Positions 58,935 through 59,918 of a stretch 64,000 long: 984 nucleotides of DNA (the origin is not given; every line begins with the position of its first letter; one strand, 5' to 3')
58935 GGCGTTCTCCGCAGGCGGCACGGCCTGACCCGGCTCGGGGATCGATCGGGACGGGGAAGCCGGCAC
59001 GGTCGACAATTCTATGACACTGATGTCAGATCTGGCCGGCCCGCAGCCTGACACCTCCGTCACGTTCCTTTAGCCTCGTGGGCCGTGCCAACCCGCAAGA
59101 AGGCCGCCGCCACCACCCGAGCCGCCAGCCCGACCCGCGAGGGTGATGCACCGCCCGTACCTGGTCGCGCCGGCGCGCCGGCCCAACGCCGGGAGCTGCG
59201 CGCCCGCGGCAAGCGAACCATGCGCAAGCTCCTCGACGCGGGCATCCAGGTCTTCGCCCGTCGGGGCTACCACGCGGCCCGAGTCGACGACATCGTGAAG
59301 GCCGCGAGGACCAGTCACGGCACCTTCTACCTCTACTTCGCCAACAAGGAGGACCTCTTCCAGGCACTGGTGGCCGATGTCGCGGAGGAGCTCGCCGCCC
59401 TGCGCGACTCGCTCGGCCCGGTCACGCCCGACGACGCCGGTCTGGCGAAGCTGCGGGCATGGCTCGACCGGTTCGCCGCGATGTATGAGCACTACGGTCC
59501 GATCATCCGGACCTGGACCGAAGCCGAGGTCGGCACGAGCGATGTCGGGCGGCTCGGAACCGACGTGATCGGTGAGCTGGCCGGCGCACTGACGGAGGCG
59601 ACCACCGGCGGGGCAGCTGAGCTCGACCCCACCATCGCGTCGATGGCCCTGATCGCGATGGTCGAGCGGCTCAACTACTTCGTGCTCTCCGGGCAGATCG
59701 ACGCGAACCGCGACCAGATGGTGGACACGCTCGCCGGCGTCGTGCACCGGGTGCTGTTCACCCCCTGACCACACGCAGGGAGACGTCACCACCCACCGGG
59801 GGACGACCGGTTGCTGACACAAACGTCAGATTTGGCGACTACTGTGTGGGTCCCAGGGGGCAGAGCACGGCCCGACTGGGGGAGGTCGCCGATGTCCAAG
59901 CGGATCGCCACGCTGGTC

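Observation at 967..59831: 17 copies of a 20-bp palindrome (core TGACR-N4-YGTCA, flanks near AACC...GGTT) mark nearly every promoter region of a >55-kb CoA-thioester catabolic supercluster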

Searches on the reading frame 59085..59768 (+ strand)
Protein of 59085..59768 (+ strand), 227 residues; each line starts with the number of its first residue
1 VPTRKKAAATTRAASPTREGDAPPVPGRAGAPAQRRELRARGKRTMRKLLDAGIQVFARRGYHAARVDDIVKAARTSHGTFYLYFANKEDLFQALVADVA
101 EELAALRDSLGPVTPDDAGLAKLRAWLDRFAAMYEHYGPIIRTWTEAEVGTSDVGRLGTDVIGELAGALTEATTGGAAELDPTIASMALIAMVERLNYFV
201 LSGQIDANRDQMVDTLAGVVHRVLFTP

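Call 15: search_protein_families(library=pfam, proteins=[window:59085-59768:+], max_evalue=0.00001)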
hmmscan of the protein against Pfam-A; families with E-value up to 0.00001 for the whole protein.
window:59085-59768:+ (227 aa): 1 family
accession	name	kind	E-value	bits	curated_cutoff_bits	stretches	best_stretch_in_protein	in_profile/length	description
PF00440.29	TetR_N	-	1.8e-17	63.3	24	1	49-95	1-47/47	Bacterial regulatory proteins, tetR family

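Call 19: find_homologous_proteins(query=window:59085-59768:+, max_evalue=1e-10)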
Query window:59085-59768:+ (227 aa): 4703 proteins with E <= 1e-10 among 8000 candidates; the best 120 are listed.
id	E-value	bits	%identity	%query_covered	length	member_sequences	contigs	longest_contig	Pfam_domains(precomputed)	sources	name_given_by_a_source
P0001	2.9e-112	392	100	80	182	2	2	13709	PF00440.30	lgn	-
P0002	3.1e-111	388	79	99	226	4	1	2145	PF00440.30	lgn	-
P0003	3.5e-111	388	99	80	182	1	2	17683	PF00440.30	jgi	jgi:AcrR family transcriptional regulator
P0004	3.0e-93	329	69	98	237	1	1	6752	PF00440.30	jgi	jgi:AcrR family transcriptional regulator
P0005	3.0e-93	329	68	100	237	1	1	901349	PF00440.30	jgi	jgi:AcrR family transcriptional regulator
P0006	9.0e-93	328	84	79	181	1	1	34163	PF00440.30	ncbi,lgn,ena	-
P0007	1.0e-92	328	70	100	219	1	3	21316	PF00440.30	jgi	jgi:AcrR family transcriptional regulator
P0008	1.2e-92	327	68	100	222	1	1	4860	PF00440.30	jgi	jgi:AcrR family transcriptional regulator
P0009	3.6e-92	326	65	99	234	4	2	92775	PF00440.30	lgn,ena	-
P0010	6.7e-92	325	68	99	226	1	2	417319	PF00440.30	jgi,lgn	jgi:AcrR family transcriptional regulator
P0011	7.7e-92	325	68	99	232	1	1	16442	PF00440.30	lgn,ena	-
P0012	9.9e-92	324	67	99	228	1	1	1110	PF00440.30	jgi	jgi:AcrR family transcriptional regulator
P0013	3.4e-91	323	72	89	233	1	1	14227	PF00440.30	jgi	jgi:AcrR family transcriptional regulator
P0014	4.2e-91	322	65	100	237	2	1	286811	PF00440.30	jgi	-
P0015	7.2e-90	318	68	99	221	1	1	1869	PF00440.30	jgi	jgi:AcrR family transcriptional regulator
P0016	1.5e-89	317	67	99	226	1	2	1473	PF00440.30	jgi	jgi:AcrR family transcriptional regulator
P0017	1.5e-89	317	67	99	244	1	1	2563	PF00440.30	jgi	jgi:AcrR family transcriptional regulator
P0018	2.3e-89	317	67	99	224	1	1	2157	PF00440.30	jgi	jgi:AcrR family transcriptional regulator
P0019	5.8e-89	315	71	89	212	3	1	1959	PF00440.30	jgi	jgi:AcrR family transcriptional regulator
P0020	7.3e-89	315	66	99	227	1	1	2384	PF00440.30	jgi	jgi:AcrR family transcriptional regulator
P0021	7.8e-89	315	68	99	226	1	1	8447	PF00440.30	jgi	jgi:AcrR family transcriptional regulator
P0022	1.4e-88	314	70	95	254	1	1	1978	PF00440.30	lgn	-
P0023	2.2e-88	314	70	89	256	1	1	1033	PF00440.30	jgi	jgi:AcrR family transcriptional regulator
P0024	2.3e-88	313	62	94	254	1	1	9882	PF00440.30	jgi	jgi:AcrR family transcriptional regulator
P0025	2.7e-88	313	66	99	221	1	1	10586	PF00440.30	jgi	jgi:AcrR family transcriptional regulator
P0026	2.8e-88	313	73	88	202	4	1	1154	PF00440.30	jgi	jgi:AcrR family transcriptional regulator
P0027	1.0e-87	311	63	100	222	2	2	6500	PF00440.30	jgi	jgi:AcrR family transcriptional regulator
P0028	1.2e-87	311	65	99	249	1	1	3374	PF00440.30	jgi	jgi:AcrR family transcriptional regulator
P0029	1.6e-87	311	67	99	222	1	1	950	PF00440.30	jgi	jgi:AcrR family transcriptional regulator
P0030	1.8e-87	311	70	88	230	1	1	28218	PF00440.30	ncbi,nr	ncbi:MAG: TetR/AcrR family transcriptional regulator [Acidimicrobiales bacterium]|nr:TetR/AcrR famil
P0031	4.8e-87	309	66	99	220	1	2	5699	PF00440.30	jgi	jgi:AcrR family transcriptional regulator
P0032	1.6e-86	307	66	97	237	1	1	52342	PF00440.30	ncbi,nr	ncbi:MAG: TetR/AcrR family transcriptional regulator [Actinobacteria bacterium]|nr:TetR/AcrR family 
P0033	1.8e-86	307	65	97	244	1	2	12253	PF00440.30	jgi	jgi:AcrR family transcriptional regulator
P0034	7.3e-86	305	66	99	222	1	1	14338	PF00440.30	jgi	jgi:AcrR family transcriptional regulator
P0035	1.1e-85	305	70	89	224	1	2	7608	PF00440.30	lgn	-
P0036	1.3e-85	304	64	99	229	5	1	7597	PF00440.30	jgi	jgi:AcrR family transcriptional regulator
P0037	1.9e-85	304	70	88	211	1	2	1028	PF00440.30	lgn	-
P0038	2.8e-85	303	67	96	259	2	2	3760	PF00440.30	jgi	jgi:AcrR family transcriptional regulator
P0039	3.0e-85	303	64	99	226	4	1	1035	PF00440.30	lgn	-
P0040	6.6e-85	302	70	89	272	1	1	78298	PF00440.30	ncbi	-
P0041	8.6e-85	302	63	99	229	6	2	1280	PF00440.30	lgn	-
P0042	2.0e-84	301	62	93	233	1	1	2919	PF00440.30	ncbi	-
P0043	1.2e-83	298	64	99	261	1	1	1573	PF00440.30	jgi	jgi:AcrR family transcriptional regulator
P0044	2.5e-83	297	66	78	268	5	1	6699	PF00440.30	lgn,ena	-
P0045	3.4e-83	297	63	99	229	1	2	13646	PF00440.30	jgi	jgi:AcrR family transcriptional regulator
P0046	3.9e-83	296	63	99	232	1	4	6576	PF00440.30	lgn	-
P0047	4.4e-83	296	63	97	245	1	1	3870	PF00440.30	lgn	-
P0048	4.6e-83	296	68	90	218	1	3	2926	PF00440.30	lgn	-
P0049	5.4e-83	296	66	90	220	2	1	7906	PF00440.30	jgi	jgi:AcrR family transcriptional regulator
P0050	1.1e-82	295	61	99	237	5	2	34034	PF00440.30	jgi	jgi:AcrR family transcriptional regulator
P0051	2.5e-82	294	62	100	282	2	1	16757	PF00440.30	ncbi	-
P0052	3.0e-82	293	76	79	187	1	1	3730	PF00440.30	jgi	jgi:AcrR family transcriptional regulator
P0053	1.3e-81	291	63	93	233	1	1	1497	PF00440.30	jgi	jgi:AcrR family transcriptional regulator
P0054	2.4e-81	291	66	88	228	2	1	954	PF00440.30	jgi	jgi:AcrR family transcriptional regulator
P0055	3.8e-81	290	67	89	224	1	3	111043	PF00440.30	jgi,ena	-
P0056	4.9e-81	289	68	83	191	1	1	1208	PF00440.30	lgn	-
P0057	1.1e-80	288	63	89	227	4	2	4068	PF00440.30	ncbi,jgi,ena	-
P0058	1.5e-80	288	61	97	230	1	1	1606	PF00440.30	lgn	-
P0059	1.8e-80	288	68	88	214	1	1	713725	PF00440.30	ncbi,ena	-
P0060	2.3e-80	287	65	88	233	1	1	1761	PF00440.30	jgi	jgi:AcrR family transcriptional regulator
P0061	2.4e-80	287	63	93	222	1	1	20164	PF00440.30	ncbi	ncbi:MAG TPA: TetR/AcrR family transcriptional regulator [Acidimicrobiia bacterium]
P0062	6.6e-80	286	64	90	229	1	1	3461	PF21313.3,PF00440.30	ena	-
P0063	8.2e-80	286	66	88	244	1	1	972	PF00440.30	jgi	jgi:AcrR family transcriptional regulator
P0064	2.1e-79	284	64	91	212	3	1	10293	PF00440.30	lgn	-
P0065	2.3e-79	284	63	89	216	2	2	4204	PF00440.30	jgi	jgi:AcrR family transcriptional regulator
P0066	3.3e-79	284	61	100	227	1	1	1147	PF00440.30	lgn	-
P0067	4.7e-79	283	63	90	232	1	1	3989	PF00440.30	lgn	-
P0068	5.4e-79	283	66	85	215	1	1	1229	PF00440.30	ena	-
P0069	8.8e-79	282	63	93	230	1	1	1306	PF00440.30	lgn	-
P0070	9.3e-79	282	64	89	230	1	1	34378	PF00440.30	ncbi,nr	ncbi:MAG TPA: TetR/AcrR family transcriptional regulator [Acidimicrobiia bacterium]|nr:TetR/AcrR fam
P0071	9.7e-79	282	62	93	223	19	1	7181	PF00440.30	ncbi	ncbi:MAG: TetR/AcrR family transcriptional regulator [Acidimicrobiia bacterium]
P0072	1.0e-78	282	62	90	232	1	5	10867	PF00440.30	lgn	-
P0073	1.3e-78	282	62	89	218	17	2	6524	PF00440.30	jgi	-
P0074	2.0e-78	281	70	79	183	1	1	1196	PF00440.30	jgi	jgi:AcrR family transcriptional regulator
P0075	2.1e-78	281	63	86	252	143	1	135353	PF00440.30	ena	-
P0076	6.4e-78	279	71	79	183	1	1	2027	PF00440.30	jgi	jgi:AcrR family transcriptional regulator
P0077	8.5e-78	279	64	90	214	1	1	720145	PF00440.30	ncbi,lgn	-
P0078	9.1e-78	279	65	89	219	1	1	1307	PF00440.30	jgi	jgi:AcrR family transcriptional regulator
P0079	1.0e-77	279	70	80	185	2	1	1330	PF00440.30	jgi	jgi:AcrR family transcriptional regulator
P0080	1.4e-77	278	61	94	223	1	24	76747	PF00440.30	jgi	jgi:AcrR family transcriptional regulator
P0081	1.4e-77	278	61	94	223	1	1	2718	PF00440.30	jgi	jgi:AcrR family transcriptional regulator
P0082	1.7e-77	278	60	93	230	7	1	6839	PF00440.30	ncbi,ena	-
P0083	2.0e-77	278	57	98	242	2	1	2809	PF00440.30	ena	-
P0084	2.0e-77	278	60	94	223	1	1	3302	PF00440.30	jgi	jgi:AcrR family transcriptional regulator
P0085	2.3e-77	278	63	87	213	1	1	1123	PF00440.30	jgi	jgi:AcrR family transcriptional regulator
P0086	2.4e-77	277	70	80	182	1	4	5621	PF00440.30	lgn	-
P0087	2.4e-77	277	70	80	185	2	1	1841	PF00440.30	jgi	jgi:AcrR family transcriptional regulator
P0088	2.4e-77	277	59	99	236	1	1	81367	PF00440.30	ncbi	-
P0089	2.6e-77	277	67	79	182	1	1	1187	PF00440.30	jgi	jgi:AcrR family transcriptional regulator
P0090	2.7e-77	277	60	89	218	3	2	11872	PF00440.30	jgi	jgi:AcrR family transcriptional regulator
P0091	3.7e-77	277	62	86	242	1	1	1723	PF00440.30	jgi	jgi:AcrR family transcriptional regulator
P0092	3.8e-77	277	67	89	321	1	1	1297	PF00440.30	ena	-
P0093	3.9e-77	277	57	98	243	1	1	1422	PF00440.30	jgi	jgi:AcrR family transcriptional regulator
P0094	4.2e-77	277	63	88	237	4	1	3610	PF00440.30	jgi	jgi:AcrR family transcriptional regulator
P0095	4.3e-77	277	63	86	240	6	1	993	PF00440.30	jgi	jgi:AcrR family transcriptional regulator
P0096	5.0e-77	276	63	88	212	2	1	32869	PF00440.30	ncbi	ncbi:MAG: TetR/AcrR family transcriptional regulator [Acidimicrobiia bacterium]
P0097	5.0e-77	276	69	80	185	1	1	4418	PF00440.30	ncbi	-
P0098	5.1e-77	276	63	88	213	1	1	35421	PF00440.30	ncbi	ncbi:MAG: TetR/AcrR family transcriptional regulator [Acidimicrobiia bacterium]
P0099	5.3e-77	276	57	98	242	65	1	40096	PF00440.30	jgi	jgi:AcrR family transcriptional regulator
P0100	5.3e-77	276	61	94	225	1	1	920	PF00440.30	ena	-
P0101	5.8e-77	276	62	88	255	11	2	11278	PF21313.3,PF00440.30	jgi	jgi:AcrR family transcriptional regulator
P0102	6.0e-77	276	60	96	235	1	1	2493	PF00440.30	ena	-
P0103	6.4e-77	276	57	98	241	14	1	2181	PF00440.30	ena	-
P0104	6.7e-77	276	65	87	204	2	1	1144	PF00440.30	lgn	-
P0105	7.1e-77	276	60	97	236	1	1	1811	PF00440.30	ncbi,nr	ncbi:MAG TPA: TetR/AcrR family transcriptional regulator [Acidimicrobiia bacterium]|nr:TetR/AcrR fam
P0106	7.3e-77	276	63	87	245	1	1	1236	PF21313.3,PF00440.30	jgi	jgi:AcrR family transcriptional regulator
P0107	9.0e-77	276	60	94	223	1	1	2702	PF00440.30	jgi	jgi:AcrR family transcriptional regulator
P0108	9.0e-77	276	60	94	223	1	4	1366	PF00440.30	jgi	jgi:AcrR family transcriptional regulator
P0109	1.0e-76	275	64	85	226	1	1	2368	PF21313.3,PF00440.30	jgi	jgi:AcrR family transcriptional regulator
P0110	1.2e-76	275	62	86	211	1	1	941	PF00440.30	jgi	jgi:AcrR family transcriptional regulator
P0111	1.4e-76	275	62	88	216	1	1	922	PF00440.30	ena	-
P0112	1.5e-76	275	71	79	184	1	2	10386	PF00440.30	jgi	jgi:AcrR family transcriptional regulator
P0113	1.6e-76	275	60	88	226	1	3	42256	PF00440.30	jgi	jgi:AcrR family transcriptional regulator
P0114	1.7e-76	275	57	98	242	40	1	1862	PF00440.30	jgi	jgi:AcrR family transcriptional regulator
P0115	1.7e-76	275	62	88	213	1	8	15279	PF21313.3,PF00440.30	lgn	-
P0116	1.7e-76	275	60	94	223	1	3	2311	PF00440.30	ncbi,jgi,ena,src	-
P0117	1.9e-76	275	56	98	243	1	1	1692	PF00440.30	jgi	jgi:AcrR family transcriptional regulator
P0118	2.0e-76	274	58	98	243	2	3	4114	PF00440.30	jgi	jgi:AcrR family transcriptional regulator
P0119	2.2e-76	274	60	94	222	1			PF21313.3,PF00440.30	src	-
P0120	2.9e-76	274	60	94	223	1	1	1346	PF00440.30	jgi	-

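Call 20: search_solved_structures(query=window:59085-59768:+, max_evalue=0.001, show_alignments=2)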
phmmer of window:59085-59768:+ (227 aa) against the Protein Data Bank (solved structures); distinct sequences matched with E-value up to 0.001: 127 (the best 60 are shown).
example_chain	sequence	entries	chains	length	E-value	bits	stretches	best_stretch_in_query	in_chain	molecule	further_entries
2pz9_A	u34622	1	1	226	1.5e-10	44.4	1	41-214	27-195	Putative regulatory protein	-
5gpa_A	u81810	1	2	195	2.2e-10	43.9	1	47-98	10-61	Transcriptional regulator (TetR/AcrR family)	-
5gp9_A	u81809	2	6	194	2.3e-10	43.8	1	47-98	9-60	Transcriptional regulator (TetR/AcrR family)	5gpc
6el2_A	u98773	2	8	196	1.6e-09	41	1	39-197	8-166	Transcriptional regulator TetR family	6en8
9b7y_A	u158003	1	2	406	2.3e-09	40.6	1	37-97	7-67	Transcriptional repressor Mce3R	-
1vi0_A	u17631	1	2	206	2.9e-09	40.2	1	46-98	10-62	transcriptional regulator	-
3whb_A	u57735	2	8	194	3.2e-09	40.1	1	46-98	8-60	Fatty acid metabolism regulator protein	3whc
3bru_A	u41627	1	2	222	1.5e-08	37.9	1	34-125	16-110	Regulatory protein, TetR family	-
2f07_A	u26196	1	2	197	1.7e-08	37.7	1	46-99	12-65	YvdT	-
3c07_A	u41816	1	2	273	2.3e-08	37.3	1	40-135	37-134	Putative tetR-family transcriptional regulator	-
3f1b_A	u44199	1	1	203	2.5e-08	37.1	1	47-209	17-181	TetR-like transcriptional regulator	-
2d6y_A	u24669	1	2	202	2.8e-08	37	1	44-155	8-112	putative tetR family regulatory protein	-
3lwj_A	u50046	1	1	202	4.2e-08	36.4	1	39-104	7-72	Putative TetR-family transcriptional regulator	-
8ke8_A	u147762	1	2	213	4.7e-08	36.3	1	38-104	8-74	NalC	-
6g87_A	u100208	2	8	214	5.7e-08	36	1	32-136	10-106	TetR/AcrR family transcriptional regulator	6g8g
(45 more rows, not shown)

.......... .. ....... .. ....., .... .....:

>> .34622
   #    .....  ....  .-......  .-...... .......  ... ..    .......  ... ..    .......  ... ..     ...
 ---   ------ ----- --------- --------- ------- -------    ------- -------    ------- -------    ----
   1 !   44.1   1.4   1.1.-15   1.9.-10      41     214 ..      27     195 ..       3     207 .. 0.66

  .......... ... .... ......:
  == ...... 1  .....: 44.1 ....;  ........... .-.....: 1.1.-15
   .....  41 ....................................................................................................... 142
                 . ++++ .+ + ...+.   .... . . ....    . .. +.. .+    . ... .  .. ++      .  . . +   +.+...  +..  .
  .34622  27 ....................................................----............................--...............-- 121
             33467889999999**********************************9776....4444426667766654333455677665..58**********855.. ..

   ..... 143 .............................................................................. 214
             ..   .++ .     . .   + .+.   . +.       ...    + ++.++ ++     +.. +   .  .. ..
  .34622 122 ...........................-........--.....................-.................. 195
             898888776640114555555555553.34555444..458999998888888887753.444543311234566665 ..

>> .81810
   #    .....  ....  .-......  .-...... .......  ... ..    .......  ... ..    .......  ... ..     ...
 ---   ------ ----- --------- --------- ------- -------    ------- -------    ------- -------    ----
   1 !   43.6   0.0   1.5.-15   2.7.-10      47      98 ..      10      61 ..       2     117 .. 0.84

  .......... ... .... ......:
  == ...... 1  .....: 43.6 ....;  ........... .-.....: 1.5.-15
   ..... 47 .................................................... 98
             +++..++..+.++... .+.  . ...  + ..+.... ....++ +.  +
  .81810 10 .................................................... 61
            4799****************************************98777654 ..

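Call 21: search_protein_families(library=ncbifam, proteins=[window:59085-59768:+], max_evalue=0.001)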
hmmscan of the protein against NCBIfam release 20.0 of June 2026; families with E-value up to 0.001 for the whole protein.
window:59085-59768:+ (227 aa): 19 families
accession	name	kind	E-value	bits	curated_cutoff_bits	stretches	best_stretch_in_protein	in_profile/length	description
NF053878.1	FATransRegFadRBac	equivalog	1.7e-13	50.8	200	1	46-98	5-57/190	fatty acid metabolism transcriptional regulator FadR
NF041196.1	ScbR_bind_reg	equivalog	3.1e-13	50.3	150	1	40-106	2-68/191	ScbR family autoregulator-binding transcription factor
NF051457.1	acryl_TF_AcuR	equivalog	5.3e-10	38.9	247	1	29-101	5-74/204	acrylate utilization transcriptional regulator AcuR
NF051852.1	efflux_TF_MtrR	exception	7.6e-10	38.9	280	1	36-104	2-70/205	multidrug efflux system transcriptional repressor MtrR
NF053731.1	TransRegFasRMycb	equivalog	7.7e-10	38.9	330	1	42-114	9-82/199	HTH-type transcriptional activator FasR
TIGR03968.1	mycofact_TetR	equivalog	1.9e-09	37.4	224.9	1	44-116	9-78/190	mycofactocin system transcriptional regulator MftR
NF050111.1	TransRegSACE7040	equivalog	2.7e-09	37.2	250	1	47-109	4-66/186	SACE_7040 family transcriptional regulator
NF058643.1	TranRegCurRPseudo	equivalog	8.2e-09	35.4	300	1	44-105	7-69/193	TetR family transcriptional repressor CurR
NF007430.0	PRK09975.1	equivalog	1.1e-08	34.4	274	1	38-99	5-66/220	acrEF/envCD operon transcriptional regulator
NF007949.0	PRK10668.1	equivalog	1.8e-08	34.2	271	1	37-106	4-73/216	multidrug efflux transporter transcriptional repressor AcrR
TIGR03613.1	RutR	equivalog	7.4e-08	32.5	368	1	40-100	6-64/202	pyrimidine utilization regulatory protein R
TIGR03384.1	betaine_BetI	equivalog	2.1e-07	30.8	201.3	1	47-105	11-69/189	choline-binding transcriptional repressor BetI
NF001978.0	PRK00767.1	equivalog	2.4e-06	27.5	118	1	47-105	12-70/197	transcriptional regulator BetI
NF040929.1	quorum_TF_HapR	equivalog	1.2e-05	25.2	350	1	36-101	7-72/200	LuxR/HapR/OpaR family quorum-sensing transcriptional regulator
NF033703.1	transcr_KstR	equivalog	1.7e-05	24.5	280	1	45-132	8-93/185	cholesterol catabolism transcriptional regulator KstR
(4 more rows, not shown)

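Call 23: find_related_loci(query=A1, collection=genome_contigs, flank=10000)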
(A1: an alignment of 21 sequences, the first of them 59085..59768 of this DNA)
Query A1 (227 aa) in genome_contigs; peptide patterns used: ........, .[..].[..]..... (x = any residue, [..] = any of these).
600 stretches matched a pattern (row limit reached: there are more); 584 encode a relative of the query (tblastn E <= 1e-3); the best 80 are kept; 80 distinct loci.
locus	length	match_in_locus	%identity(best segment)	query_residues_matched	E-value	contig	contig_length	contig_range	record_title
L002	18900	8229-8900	81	1-225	3e-119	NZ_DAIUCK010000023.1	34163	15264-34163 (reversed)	MAG: Rhabdothermincola sp. isolate CTOTU10739 NODE_296_length_34163_cov_19.466929, whole genome shotgun sequence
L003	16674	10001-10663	66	1-225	1e-97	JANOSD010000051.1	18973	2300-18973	MAG: Actinomycetes bacterium isolate VAR_4_concoct_328 VAR_4_k141_3017418, whole genome shotgun sequence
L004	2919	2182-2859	62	15-225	6e-92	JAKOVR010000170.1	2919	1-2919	MAG: Actinomycetes bacterium isolate JPNG_maxbin.062 k201_646240, whole genome shotgun sequence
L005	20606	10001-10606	64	25-225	2e-83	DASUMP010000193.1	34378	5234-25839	MAG TPA_asm: Acidimicrobiia bacterium isolate SMAG_U1576 k141_577917, whole genome shotgun sequence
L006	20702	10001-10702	56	4-225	1e-82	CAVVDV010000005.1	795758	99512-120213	MAG: uncultured Actinomycetes bacterium isolate MFD02159.bin.2.15 genome assembly, contig: contig_27792, whole genome sh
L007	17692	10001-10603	63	28-227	4e-82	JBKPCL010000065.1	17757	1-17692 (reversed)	MAG: Actinomycetota bacterium isolate GB_EKS_MAG_00052 GB_EKS_000001276543, whole genome shotgun sequence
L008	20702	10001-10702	56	4-225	7e-82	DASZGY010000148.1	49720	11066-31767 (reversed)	MAG TPA_asm: Acidimicrobiia bacterium isolate SMAG_U6561 k141_2887622, whole genome shotgun sequence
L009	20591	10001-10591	63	30-225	1e-81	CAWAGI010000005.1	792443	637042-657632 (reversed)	MAG: uncultured Actinomycetes bacterium isolate MFD04944.bin.2.34 genome assembly, contig: contig_41223, whole genome sh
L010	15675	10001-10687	58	3-225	9e-82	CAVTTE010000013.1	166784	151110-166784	MAG: uncultured Actinomycetes bacterium isolate MFD05176.bin.2.14 genome assembly, contig: contig_62982, whole genome sh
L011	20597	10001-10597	62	28-225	5e-81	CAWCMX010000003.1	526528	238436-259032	MAG: uncultured Acidimicrobiia bacterium isolate MFD05502.bin.2.24 genome assembly, contig: contig_46271, whole genome s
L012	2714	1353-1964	60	22-225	1e-82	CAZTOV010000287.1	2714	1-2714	MAG TPA_asm: uncultured Burkholderiales bacterium isolate SRP284430_co1_89 genome assembly, contig: NODE_42477_length_27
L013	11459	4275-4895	59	20-225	9e-81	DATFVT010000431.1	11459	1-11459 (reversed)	MAG TPA_asm: Acidimicrobiia bacterium isolate SMAG_U9471 k141_13550350, whole genome shotgun sequence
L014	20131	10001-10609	62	24-225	1e-80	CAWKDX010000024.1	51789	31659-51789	MAG: uncultured Acidimicrobiia bacterium isolate MFD05442.bin.2.128 genome assembly, contig: contig_83111, whole genome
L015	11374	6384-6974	62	30-225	1e-80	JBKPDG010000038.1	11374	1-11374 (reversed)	MAG: Actinomycetota bacterium isolate GB_EKS_MAG_00030 GB_EKS_000001756452, whole genome shotgun sequence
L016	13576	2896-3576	56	3-225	3e-80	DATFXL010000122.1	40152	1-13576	MAG TPA_asm: Acidimicrobiia bacterium isolate SMAG_U9516 k141_9740801, whole genome shotgun sequence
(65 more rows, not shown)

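Call 56: predict_structure(alignment_id=A2)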
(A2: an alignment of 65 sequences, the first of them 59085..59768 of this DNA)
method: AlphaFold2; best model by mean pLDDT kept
length: 227 residues; sequences in the alignment: 65
mean_pLDDT: 86.0   pTM: 0.76
mean pLDDT of the five models: 86.0, 85.4, 84.4, 83.8, 82.7
residues with pLDDT >= 90: 141; 70-90: 46; 50-70: 33; < 50: 7
segments of 3 or more residues with pLDDT < 50: 1-4
pLDDT, mean of each block of 10 residues (from residue 1): 54 52 54 83 97 97 96 98 97 95 95 95 97 95 75 83 90 74 83 93 96 95 83
secondary structure, 60 per line:
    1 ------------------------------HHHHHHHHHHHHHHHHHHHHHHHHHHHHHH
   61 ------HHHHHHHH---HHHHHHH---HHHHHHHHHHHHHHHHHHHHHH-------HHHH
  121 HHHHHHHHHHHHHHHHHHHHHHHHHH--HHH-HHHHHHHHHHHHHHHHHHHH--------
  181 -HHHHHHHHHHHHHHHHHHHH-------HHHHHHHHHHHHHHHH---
elements in order: H31-60 H67-74 H78-84 H88-109 H117-146 H153-172 H182-201 H209-224
